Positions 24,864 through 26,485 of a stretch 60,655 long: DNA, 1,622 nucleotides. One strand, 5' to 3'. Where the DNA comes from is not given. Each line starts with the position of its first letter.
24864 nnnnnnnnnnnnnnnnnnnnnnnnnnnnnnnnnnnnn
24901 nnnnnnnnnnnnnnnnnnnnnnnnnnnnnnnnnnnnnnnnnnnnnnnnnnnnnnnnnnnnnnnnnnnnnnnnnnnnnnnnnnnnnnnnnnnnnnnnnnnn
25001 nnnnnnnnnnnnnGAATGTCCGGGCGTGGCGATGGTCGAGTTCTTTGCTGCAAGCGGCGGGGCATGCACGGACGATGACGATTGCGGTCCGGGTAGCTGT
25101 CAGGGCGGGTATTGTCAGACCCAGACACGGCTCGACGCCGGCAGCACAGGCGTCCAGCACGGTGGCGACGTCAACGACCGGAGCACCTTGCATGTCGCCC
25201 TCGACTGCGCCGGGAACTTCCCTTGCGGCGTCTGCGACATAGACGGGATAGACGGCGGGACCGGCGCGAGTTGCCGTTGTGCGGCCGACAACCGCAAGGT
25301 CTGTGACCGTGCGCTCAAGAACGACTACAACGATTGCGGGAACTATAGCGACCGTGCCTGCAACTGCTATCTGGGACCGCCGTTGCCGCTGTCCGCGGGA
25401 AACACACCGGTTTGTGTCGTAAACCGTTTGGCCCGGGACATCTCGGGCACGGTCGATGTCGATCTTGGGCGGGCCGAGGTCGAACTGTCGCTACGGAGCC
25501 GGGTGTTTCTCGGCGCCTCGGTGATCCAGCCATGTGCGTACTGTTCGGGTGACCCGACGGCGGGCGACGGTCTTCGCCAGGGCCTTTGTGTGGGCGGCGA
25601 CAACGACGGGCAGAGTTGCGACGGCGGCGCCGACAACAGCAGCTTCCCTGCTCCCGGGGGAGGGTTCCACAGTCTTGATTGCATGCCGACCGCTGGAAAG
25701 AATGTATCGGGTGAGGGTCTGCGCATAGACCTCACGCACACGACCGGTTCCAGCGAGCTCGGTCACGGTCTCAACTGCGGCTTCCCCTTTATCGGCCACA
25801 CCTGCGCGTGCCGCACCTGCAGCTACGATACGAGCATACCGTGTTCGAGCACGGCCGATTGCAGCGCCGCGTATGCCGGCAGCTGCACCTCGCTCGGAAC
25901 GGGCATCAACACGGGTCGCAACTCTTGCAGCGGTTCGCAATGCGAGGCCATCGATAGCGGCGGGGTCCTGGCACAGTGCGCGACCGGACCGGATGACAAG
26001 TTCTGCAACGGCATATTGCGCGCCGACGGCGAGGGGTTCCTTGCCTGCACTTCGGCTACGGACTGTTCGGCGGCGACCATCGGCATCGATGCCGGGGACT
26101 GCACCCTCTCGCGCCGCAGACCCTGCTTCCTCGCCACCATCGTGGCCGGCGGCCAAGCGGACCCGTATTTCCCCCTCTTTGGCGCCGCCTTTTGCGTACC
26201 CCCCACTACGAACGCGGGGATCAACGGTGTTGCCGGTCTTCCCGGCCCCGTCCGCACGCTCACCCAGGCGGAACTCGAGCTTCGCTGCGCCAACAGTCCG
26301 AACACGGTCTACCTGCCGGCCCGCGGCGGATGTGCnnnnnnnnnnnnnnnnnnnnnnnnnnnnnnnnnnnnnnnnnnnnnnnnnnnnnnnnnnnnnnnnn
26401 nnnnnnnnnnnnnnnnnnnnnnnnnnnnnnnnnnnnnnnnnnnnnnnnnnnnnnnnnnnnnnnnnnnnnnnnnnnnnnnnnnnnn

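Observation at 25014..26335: Unassigned Cys-dense module X of about 420-490 aa, conserved in three paralogues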

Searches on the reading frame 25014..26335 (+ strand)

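Call 12: find_homologous_proteins(query=A1, max_evalue=0.001)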
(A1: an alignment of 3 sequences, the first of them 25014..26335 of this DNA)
Query A1 (3 sequences) (440 aa, profile of the alignment): 123 proteins with E <= 0.001 among 8000 candidates; the best 120 are listed.
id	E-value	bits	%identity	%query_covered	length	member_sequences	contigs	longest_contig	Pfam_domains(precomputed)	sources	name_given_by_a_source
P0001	2.8e-224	763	100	99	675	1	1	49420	PF00404.25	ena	-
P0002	2.3e-186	638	40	89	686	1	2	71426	-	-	-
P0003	2.1e-169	582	42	99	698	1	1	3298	-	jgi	jgi:hypothetical protein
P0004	7.2e-158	544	38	89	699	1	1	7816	-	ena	-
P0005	2.5e-156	539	49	100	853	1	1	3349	-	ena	-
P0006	1.4e-139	484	47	100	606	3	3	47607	-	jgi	jgi:hypothetical protein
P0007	4.6e-138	479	49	100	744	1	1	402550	-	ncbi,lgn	-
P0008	2.2e-137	477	50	100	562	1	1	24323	-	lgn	-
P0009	4.5e-136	473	50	100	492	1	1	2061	-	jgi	-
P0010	6.1e-136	472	48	100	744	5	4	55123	-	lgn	-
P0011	3.7e-135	469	49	100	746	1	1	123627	-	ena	-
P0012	1.3e-134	468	45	99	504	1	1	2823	-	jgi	jgi:hypothetical protein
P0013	1.8e-134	467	48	100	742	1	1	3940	-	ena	-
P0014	4.6e-134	466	50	99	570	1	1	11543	-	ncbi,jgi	-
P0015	9.3e-134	465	48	100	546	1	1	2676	-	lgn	-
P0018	8.0e-133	462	49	100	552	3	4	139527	-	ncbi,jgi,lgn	jgi:hypothetical protein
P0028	2.7e-127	444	48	100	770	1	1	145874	-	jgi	jgi:hypothetical protein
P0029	3.2e-127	443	49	99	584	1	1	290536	-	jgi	jgi:hypothetical protein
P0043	1.0e-120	422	45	100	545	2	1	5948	-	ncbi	ncbi:MAG: hypothetical protein ABR538_04760 [Candidatus Binatia bacterium]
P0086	3.1e-98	348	42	100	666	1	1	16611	-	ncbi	ncbi:MAG: hypothetical protein ABR538_17575 [Candidatus Binatia bacterium]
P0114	1.3e-32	132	26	93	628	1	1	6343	-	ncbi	-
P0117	5.6e-20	90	31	57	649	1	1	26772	-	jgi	jgi:hypothetical protein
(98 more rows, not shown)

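Call 23: search_solved_structures(query=A1, max_evalue=10, show_alignments=2)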
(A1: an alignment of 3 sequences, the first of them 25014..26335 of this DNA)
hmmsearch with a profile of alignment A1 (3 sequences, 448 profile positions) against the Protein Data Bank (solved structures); distinct sequences matched with E-value up to 10: 0.

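Call 27: search_protein_representatives(alignment_id=A1)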
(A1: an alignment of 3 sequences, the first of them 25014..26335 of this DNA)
Query: 3 sequences, 448 profile positions. Proteins with E-value up to 0.001 (for the whole library): 1003; up to 1e-10: 634; up to 1e-30: 325. The best 150 are listed.
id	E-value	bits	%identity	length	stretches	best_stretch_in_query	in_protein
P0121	1.1e-227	772.7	-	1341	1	1-448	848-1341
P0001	8.8e-225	763.2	-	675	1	8-447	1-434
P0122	1.7e-194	663.4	-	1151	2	33-427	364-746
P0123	9.8e-180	614.7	-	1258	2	2-447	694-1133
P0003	6.5e-170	582.4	-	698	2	3-447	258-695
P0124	2.1e-164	564.2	-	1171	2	23-447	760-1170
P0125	6.4e-146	503.3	-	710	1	2-447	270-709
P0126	2.0e-141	488.4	-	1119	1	2-447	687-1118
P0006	4.5e-140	484.0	-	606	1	2-447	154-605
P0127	3.6e-136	471.2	-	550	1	2-447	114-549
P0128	1.1e-134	466.3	-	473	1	92-443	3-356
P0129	9.6e-132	456.6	-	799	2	180-447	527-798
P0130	1.7e-121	422.8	-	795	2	2-312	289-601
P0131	1.2e-120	420.0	-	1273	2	186-447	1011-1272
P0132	2.6e-120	418.9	-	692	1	3-447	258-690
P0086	9.9e-99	347.8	-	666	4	183-447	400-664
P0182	1.4e-92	327.5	-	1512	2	186-447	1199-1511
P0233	4.5e-78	279.7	-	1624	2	34-424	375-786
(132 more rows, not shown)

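Call 30: find_encoding_contigs(protein=P0007, flank=8000, max_places=3)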
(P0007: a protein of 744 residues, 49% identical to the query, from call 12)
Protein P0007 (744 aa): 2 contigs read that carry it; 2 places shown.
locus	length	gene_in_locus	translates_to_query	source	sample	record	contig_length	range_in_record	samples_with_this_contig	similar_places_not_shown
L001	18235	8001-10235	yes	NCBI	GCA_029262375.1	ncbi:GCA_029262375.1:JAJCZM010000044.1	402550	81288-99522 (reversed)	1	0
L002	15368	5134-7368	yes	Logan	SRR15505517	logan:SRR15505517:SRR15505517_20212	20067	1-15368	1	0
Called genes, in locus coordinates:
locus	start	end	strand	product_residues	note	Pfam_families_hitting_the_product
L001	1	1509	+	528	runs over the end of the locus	PF00389:2-Hacid_dh, PF02826:2-Hacid_dh_C, PF19304:PGDH_inter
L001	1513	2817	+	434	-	PF00709:Adenylsucc_synt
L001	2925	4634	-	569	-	PF01019:G_glu_transpept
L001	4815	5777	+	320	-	PF00583:Acetyltransf_1, PF13508:Acetyltransf_7 (weak), PF13673:Acetyltransf_10 (weak), PF08445:FR47 (faint)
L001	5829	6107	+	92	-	-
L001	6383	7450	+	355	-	PF07642:BBP2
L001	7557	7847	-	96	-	PF01206:TusA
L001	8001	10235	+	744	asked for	-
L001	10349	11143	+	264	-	PF07044:DUF1329 (weak), PF17131:TP_0789-like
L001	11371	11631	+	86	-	PF12844:HTH_19 (weak), PF01381:HTH_3, PF13443:HTH_26, PF13560:HTH_31 (weak)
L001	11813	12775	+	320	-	PF01207:Dus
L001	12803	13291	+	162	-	PF01242:PTPS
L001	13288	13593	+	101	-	PF09626:DHC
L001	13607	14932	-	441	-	PF05195:AMP_N, PF00557:Peptidase_M24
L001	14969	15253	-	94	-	PF03795:YCII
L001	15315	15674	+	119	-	-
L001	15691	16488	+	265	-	PF01887:SAM_HAT_N, PF20257:SAM_HAT_C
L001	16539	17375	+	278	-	PF01435:Peptidase_M48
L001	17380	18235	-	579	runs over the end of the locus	PF25145:NfeD1b_N (faint), PF01343:Peptidase_S49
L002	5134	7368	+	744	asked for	-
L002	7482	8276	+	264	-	PF07044:DUF1329 (weak), PF17131:TP_0789-like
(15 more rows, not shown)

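Call 31: predict_structure(alignment_id=A2)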
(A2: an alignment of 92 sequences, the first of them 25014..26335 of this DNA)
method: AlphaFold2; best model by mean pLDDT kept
length: 440 residues; sequences in the alignment: 92
mean_pLDDT: 96.1   pTM: 0.93
mean pLDDT of the five models: 96.1, 96.0, 95.8, 95.7, 95.2
residues with pLDDT >= 90: 416; 70-90: 24; 50-70: 0; < 50: 0
segments of 3 or more residues with pLDDT < 50: none
pLDDT, mean of each block of 10 residues (from residue 1): 96 97 97 97 97 96 89 96 88 96 96 97 97 98 97 98 97 98 96 98 97 96 98 97 98 94 97 97 98 88 95 96 98 96 98 96 98 98 98 98 96 98 95 88
secondary structure, 60 per line:
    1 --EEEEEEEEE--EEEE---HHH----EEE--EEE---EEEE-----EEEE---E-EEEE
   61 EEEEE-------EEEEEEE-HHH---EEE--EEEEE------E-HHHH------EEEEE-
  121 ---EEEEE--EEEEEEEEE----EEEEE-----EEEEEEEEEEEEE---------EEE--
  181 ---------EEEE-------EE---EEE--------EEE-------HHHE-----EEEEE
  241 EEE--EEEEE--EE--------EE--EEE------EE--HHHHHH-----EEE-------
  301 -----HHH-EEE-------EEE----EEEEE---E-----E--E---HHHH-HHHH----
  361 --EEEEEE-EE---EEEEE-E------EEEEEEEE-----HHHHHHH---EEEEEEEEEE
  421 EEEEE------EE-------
elements in order: E3-11 E14-17 E28-30 E33-35 E39-42 E48-51 E57-65 E73-79 E87-89 E92-96 H105-108 E115-119 E124-128 E131-139 E144-148 E154-166 E176-178 E190-193 E206-208 E217-219 E236-243 E246-250 E267-269 H280-285 E291-293 E310-312 E320-322 E327-331 H348-351 H353-356 E363-368 E375-379 E388-395 H401-407 E411-425

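Call 32: find_encoding_contigs(protein=P0028, flank=6000, max_places=2)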
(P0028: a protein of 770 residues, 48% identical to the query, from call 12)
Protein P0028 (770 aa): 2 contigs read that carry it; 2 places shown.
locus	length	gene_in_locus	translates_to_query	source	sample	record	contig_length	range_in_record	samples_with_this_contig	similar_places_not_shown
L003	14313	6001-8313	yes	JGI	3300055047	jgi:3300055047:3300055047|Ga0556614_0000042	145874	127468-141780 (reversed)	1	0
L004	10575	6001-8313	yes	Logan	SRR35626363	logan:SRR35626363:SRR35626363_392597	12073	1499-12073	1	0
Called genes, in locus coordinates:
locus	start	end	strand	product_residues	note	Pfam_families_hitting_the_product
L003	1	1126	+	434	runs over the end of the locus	PF00709:Adenylsucc_synt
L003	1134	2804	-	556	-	PF01019:G_glu_transpept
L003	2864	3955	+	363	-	PF00583:Acetyltransf_1, PF13508:Acetyltransf_7 (weak)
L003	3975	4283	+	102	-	-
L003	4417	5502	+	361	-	PF07642:BBP2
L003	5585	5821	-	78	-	PF01206:TusA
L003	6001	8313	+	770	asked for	-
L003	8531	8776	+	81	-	PF01381:HTH_3, PF13443:HTH_26, PF13560:HTH_31 (weak)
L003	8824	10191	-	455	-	PF13091:PLDc_2, PF00614:PLDc (weak), PF13091:PLDc_2, PF00614:PLDc (weak)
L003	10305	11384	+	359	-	PF01207:Dus, PF01180:DHO_dh (faint)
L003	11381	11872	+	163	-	PF01242:PTPS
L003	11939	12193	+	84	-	PF09626:DHC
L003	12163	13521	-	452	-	PF05195:AMP_N, PF00557:Peptidase_M24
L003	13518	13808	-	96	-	PF03795:YCII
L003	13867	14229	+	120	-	-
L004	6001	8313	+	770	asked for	-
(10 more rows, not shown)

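Call 33: find_encoding_contigs(protein=P0029, flank=6000, max_places=2)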
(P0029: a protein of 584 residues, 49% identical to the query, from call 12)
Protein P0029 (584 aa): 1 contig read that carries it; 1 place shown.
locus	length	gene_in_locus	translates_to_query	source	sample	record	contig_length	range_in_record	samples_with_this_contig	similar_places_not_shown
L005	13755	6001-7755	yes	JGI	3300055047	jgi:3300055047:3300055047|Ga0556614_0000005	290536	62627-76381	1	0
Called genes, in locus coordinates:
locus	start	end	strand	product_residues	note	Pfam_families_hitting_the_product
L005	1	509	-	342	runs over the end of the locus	PF00226:DnaJ, PF01556:DnaJ_C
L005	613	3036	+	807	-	PF20437:LonC_helical, PF13654:AAA_32, PF20436:LonB_AAA-LID, PF05362:Lon_C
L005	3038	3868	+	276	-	PF00582:Usp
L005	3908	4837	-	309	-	PF01073:3Beta_HSD (weak), PF01370:Epimerase (weak), PF05368:NmrA, PF13460:NAD_binding_10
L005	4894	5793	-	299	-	PF02492:cobW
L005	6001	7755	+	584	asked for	-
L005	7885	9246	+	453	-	PF01266:DAO, PF01494:FAD_binding_3 (weak), PF13450:NAD_binding_8 (weak), PF13738:Pyr_redox_3 (faint)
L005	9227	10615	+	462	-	PF00890:FAD_binding_2 (weak), PF01266:DAO (weak), PF03486:HI0933_like (weak), PF12831:FAD_oxidored (weak), PF13450:NAD_binding_8, PF01593:Amino_oxidase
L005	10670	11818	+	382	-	PF13466:STAS_2, PF02405:MlaE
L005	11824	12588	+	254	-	PF00005:ABC_tran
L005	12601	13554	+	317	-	PF02470:MlaD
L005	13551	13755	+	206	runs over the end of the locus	-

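Call 35: fold_search(model_id=the predicted structure, library=pdb)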
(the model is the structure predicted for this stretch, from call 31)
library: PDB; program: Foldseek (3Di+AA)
matches with E <= 10: 101; with E <= 0.001: 0
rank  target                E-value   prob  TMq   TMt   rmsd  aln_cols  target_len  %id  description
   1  6b9o_A                3.9e-01  0.01  0.08  0.05  21.6       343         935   10  Structure of GH 38 Jack Bean alpha-mannosidase (released 2018-09-26)
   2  6b9p_A                5.7e-01  0.01  0.08  0.05  21.0       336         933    9  Structure of GH 38 Jack Bean alpha-mannosidase in complex with a 36-valent iminosugar cluster inhibitor (released 2018-09-26)
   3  4rjw                  6.3e-01  0.02  0.15  0.15  21.5       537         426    7  Crystal structure of Pseudomonas aeruginosa OprO (released 2015-10-21)
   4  1nqg                  6.3e-01  0.01  0.08  0.07  25.3       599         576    7  OUTER MEMBRANE COBALAMIN TRANSPORTER (BTUB) FROM E. COLI, WITH BOUND CALCIUM (released 2003-04-29)
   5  1nqh                  1.2e+00  0.01  0.11  0.09  26.3       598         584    9  OUTER MEMBRANE COBALAMIN TRANSPORTER (BTUB) FROM E. COLI, WITH BOUND CALCIUM AND CYANOCOBALAMIN (VITAMIN B12) SUBSTRATE (released 2003-04-29)
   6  5d5d                  1.5e+00  0.01  0.11  0.11  21.7       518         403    8  In meso in situ serial X-ray crystallography structure of AlgE at 100 K (released 2016-01-13)
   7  7xw0_A                2.1e+00  0.01  0.10  0.14  22.9       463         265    5  Crystal structure of pOmpT (released 2023-05-31)
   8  6fm6                  2.7e+00  0.03  0.07  0.08  12.9       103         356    9  Crystal structure of the class C beta-lactamase TRU-1 from Aeromonas enteropelogenes (released 2018-05-30)
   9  6q5e                  2.7e+00  0.01  0.14  0.10  19.9       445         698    8  Crystal structure of the ferric enterobactin receptor from Pseudomonas aeruginosa (PfeA) in complex with enterobactin (released 2019-01-16)
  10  3qq2_A                2.9e+00  0.05  0.14  0.21   6.9       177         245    7  Crystal Structure of the Beta Domain of the Bordetella Autotransporter Brka (released 2011-04-13)
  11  9nn6_A                2.9e+00  0.00  0.07  0.05  28.8       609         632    7  E. coli Cir in Complex with the RBD of Microcin V (released 2025-09-24)
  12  4d64_A                3.0e+00  0.01  0.11  0.12  22.1       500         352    7  Structure of porin Omp-Pst1 from P. stuartii; the crystallographic symmetry generates a dimer of trimers. (released 2016-03-09)
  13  6r1f                  3.2e+00  0.01  0.14  0.10  19.8       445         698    8  Crystal structure of the ferric enterobactin receptor mutant R480A from Pseudomonas aeruginosa (PfeA) in complex with en (released 2019-04-10)
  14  1w7c_A                3.2e+00  0.00  0.08  0.06  22.7       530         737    8  PPLO at 1.23 Angstroms (released 2006-08-31)
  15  5nc3                  3.4e+00  0.01  0.14  0.10  19.5       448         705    7  Crystal structure of the ferric enterobactin receptor (PfeA) from Pseudomonas aeruginosa in complex with the tris-catech (released 2018-03-21)
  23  9j9p                  4.4e+00  0.01  0.10  0.12  22.1       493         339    7  artificial mononuclear Zn-bound metalloprotein 3 (M3:Zn) (released 2025-07-02)
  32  9dis_B                4.8e+00  0.01  0.07  0.06  22.1       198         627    8  Cryo-EM structure of the heme/hemoglobin transporter ChuA, in complex with de novo designed binder H3 (released 2025-05-21)
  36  9dbt_E                5.1e+00  0.01  0.09  0.14  18.9       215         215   12  Crystal structure of human astrovirus 1 capsid spike bound to human neonatal Fc receptor (released 2025-09-03)
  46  9dhe                  6.3e+00  0.03  0.12  0.09  13.3       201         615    5  The crystal structure on the heme/hemoglobin transporter ChuA, in complex with heme (released 2025-05-21)
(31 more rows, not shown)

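Call 39: fold_search(model_id=the predicted structure, library=viral)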
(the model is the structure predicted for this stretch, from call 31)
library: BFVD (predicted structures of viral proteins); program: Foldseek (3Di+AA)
matches with E <= 10: 59; with E <= 0.001: 0
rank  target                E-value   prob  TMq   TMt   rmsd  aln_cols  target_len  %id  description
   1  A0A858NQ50            7.2e-01  0.04  0.15  0.24  20.4       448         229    5  Uncharacterized protein [Xanthomonas phage FoX1]
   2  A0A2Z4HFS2            1.4e+00  0.02  0.08  0.04  17.3       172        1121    9  Spike glycoprotein [Human coronavirus OC43]
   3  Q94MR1                1.6e+00  0.04  0.12  0.29  14.2       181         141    9  p58 [Myxococcus phage Mx8]
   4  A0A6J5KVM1            1.7e+00  0.01  0.07  0.07  16.7       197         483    8  Uncharacterized protein [uncultured Caudovirales phage]
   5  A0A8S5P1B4            1.9e+00  0.00  0.06  0.05  21.3       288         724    9  Structural Protein [Myoviridae sp. ctLnO19]
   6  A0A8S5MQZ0            2.3e+00  0.02  0.08  0.12  13.0       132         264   10  Uncharacterized protein [Siphoviridae sp. ctqED62]
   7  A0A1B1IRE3            2.9e+00  0.03  0.10  0.22  13.7       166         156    7  (no name in the UniProt tables at hand)
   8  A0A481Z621            3.1e+00  0.00  0.09  0.07  23.9       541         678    9  Collagen triple helix repeat protein [Pithovirus LCPAC104]
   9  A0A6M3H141            3.1e+00  0.00  0.05  0.02  18.3       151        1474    7  (no name in the UniProt tables at hand)
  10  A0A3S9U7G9            3.6e+00  0.01  0.08  0.04  10.7       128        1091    8  (no name in the UniProt tables at hand)
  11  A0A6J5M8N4            3.8e+00  0.01  0.08  0.14  14.8       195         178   10  Outer membrane protein beta-barrel [uncultured Caudovirales phage]
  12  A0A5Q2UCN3            3.8e+00  0.01  0.08  0.05  21.8       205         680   11  (no name in the UniProt tables at hand)
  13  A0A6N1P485            4.0e+00  0.02  0.06  0.09   9.3        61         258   16  Putative orfan [Tupanvirus soda lake]
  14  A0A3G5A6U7            4.7e+00  0.01  0.07  0.11  14.0       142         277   13  Uncharacterized protein [Hyperionvirus sp.]
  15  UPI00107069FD         4.7e+00  0.00  0.06  0.08  19.2       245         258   10  (no name look-up for this kind of identifier)
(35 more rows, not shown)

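Call 41: find_related_loci(query=A1, collection=genome_contigs, flank=5000)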
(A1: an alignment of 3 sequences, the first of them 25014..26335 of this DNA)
Query A1 (440 aa) in genome_contigs; peptide patterns used: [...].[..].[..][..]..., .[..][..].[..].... (x = any residue, [..] = any of these).
56 stretches matched a pattern; 39 encode a relative of the query (tblastn E <= 1e-3); 39 distinct loci.
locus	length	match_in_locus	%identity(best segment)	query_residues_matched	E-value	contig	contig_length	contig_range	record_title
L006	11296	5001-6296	50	1-440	1e-122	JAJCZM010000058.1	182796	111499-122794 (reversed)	MAG: Deltaproteobacteria bacterium isolate OFTM64 OFTM64_57, whole genome shotgun sequence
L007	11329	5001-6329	49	1-440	1e-121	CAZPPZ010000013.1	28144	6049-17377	MAG TPA_asm: uncultured Myxococcales bacterium isolate binchicken_co275_42 genome assembly, contig: NODE_1923_length_281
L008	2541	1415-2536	50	1-373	3e-118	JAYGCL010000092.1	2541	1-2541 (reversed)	MAG: Deltaproteobacteria bacterium isolate OC6_4000m_MAG_306 OC6_4000m_contig_572318, whole genome shotgun sequence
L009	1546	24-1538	42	2-427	9e-116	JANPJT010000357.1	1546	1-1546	MAG: Pseudomonadota bacterium isolate VAR_61_metabat_364 VAR_61_k141_145573, whole genome shotgun sequence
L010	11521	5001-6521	40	1-440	7e-103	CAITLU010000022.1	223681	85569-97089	uncultured bacterium isolate LJ-5-9m_bin-0318 genome assembly, contig: bin-0318:22/67, whole genome shotgun sequence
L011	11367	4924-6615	38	2-440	8e-101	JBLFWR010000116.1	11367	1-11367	MAG: Candidatus Binatia bacterium isolate 3300053785_131 Ga0535658_0016232, whole genome shotgun sequence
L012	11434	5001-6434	44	7-440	4e-97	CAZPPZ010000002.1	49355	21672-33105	MAG TPA_asm: uncultured Myxococcales bacterium isolate binchicken_co275_42 genome assembly, contig: NODE_628_length_4935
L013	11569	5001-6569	38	2-440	2e-96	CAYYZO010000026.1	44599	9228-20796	MAG TPA_asm: uncultured Myxococcales bacterium isolate SRP287453_co1_193 genome assembly, contig: NODE_1267_length_44599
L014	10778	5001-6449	43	1-440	1e-91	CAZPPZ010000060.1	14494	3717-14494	MAG TPA_asm: uncultured Myxococcales bacterium isolate binchicken_co275_42 genome assembly, contig: NODE_5967_length_144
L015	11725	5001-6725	34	2-440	6e-88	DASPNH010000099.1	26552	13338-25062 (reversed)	MAG TPA_asm: Candidatus Binatia bacterium isolate SMAG_U12116 k141_114189, whole genome shotgun sequence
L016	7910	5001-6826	39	2-440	4e-82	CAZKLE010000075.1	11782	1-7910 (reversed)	MAG TPA_asm: uncultured Myxococcales bacterium isolate binchicken_co253_39 genome assembly, contig: NODE_3867_length_117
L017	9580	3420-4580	40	36-440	5e-78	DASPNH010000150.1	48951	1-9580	MAG TPA_asm: Candidatus Binatia bacterium isolate SMAG_U12116 k141_256815, whole genome shotgun sequence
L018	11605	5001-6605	42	1-440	2e-76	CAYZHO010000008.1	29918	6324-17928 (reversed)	MAG TPA_asm: uncultured Myxococcales bacterium isolate SRP162660_co2_189 genome assembly, contig: NODE_324_length_29918_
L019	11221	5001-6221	39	16-440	1e-72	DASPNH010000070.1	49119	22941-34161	MAG TPA_asm: Candidatus Binatia bacterium isolate SMAG_U12116 k141_182784, whole genome shotgun sequence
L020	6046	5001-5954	45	1-284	1e-71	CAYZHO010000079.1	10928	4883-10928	MAG TPA_asm: uncultured Myxococcales bacterium isolate SRP162660_co2_189 genome assembly, contig: NODE_3174_length_10928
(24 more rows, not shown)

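Call 46: search_protein_families(library=pfam, proteins=[P0122, P0123, P0124, P0126, P0131, P0182, P0233], max_evalue=0.001)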
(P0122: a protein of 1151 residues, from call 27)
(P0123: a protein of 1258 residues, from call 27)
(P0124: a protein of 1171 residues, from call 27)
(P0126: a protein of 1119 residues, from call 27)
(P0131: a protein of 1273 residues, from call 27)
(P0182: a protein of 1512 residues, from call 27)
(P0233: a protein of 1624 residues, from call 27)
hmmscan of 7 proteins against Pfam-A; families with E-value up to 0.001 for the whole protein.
P0122 (1151 aa): 0 families

P0123 (1258 aa): 0 families

P0124 (1171 aa): 0 families

P0126 (1119 aa): 1 family
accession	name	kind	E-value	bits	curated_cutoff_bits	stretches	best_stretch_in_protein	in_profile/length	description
PF13948.11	DUF4215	-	4.5e-26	91.3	27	3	346-373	21-46/47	Domain of unknown function (DUF4215)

P0131 (1273 aa): 0 families

P0182 (1512 aa): 1 family
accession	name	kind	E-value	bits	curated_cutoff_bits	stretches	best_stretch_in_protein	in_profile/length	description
PF13948.11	DUF4215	-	3.7e-60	200.4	27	8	565-598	15-46/47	Domain of unknown function (DUF4215)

P0233 (1624 aa): 0 families
